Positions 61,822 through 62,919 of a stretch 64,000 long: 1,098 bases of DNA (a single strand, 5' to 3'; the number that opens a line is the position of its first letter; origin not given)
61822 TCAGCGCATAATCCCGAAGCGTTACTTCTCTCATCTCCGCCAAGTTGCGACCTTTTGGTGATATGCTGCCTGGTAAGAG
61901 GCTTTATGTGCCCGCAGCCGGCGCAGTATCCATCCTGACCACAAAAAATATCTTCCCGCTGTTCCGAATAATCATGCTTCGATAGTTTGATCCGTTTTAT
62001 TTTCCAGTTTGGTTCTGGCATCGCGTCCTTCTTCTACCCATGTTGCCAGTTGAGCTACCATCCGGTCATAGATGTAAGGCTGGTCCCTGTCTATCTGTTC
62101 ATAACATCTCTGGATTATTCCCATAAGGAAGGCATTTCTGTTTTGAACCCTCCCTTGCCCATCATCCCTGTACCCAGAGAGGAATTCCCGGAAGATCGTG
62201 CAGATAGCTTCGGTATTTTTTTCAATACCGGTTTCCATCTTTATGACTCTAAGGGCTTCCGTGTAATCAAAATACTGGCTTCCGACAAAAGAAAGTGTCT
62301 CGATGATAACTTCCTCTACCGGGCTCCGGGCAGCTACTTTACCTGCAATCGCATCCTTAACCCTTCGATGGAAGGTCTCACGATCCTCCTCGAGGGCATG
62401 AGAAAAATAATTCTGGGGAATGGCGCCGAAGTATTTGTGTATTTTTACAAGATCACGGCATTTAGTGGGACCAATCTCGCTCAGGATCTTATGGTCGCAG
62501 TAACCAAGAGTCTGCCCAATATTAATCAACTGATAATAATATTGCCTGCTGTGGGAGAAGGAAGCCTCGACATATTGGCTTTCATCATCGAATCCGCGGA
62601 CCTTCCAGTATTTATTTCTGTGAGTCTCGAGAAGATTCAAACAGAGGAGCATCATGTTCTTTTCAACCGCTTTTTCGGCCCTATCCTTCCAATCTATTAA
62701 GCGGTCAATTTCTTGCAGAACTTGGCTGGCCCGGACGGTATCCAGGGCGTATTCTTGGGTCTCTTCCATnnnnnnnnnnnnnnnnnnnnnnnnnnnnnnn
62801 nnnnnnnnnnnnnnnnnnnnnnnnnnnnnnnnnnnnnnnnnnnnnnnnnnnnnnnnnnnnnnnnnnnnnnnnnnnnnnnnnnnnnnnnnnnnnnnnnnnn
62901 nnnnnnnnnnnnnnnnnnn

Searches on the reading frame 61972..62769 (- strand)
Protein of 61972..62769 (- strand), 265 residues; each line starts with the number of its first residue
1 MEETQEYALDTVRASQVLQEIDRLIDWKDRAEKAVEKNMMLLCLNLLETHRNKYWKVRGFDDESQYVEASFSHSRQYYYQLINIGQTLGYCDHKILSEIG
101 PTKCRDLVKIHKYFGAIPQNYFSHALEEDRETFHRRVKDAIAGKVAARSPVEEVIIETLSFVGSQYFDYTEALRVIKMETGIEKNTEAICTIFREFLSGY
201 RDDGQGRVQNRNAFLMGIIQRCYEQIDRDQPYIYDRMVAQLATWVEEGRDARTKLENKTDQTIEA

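Call 51: find_encoding_contigs(protein=window:61972-62769:-, flank=10000, max_places=3)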
Protein window:61972-62769:- (265 aa): 3 contigs read that carry it; 2 places shown.
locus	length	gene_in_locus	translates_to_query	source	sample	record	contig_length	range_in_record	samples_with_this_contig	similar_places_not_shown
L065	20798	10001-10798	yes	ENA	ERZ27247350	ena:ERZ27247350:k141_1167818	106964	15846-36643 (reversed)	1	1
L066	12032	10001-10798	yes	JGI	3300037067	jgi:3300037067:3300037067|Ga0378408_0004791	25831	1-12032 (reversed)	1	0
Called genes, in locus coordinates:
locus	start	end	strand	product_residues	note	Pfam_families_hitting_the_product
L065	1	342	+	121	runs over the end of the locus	-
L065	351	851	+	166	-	-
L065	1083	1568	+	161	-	PF00404:Dockerin_1 (weak)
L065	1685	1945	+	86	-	-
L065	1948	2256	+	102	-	-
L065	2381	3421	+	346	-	-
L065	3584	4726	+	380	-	PF00149:Metallophos, PF12850:Metallophos_2 (faint)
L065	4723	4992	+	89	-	-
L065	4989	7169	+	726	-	PF02463:SMC_N (faint)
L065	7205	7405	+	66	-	-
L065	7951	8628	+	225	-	-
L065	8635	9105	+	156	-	-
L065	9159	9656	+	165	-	PF00436:SSB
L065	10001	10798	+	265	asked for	-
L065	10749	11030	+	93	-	-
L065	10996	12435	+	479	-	-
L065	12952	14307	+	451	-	PF00772:DnaB, PF03796:DnaB_C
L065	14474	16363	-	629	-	PF08241:Methyltransf_11 (weak), PF13489:Methyltransf_23 (weak), PF00535:Glycos_transf_2 (weak)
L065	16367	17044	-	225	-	PF13489:Methyltransf_23 (weak), PF13847:Methyltransf_31, PF08241:Methyltransf_11, PF13649:Methyltransf_25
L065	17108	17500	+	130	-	-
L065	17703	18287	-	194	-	PF00589:Phage_integrase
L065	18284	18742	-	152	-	-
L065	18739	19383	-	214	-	-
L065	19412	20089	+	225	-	-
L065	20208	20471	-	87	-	-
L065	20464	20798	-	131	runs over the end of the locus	-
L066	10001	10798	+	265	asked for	-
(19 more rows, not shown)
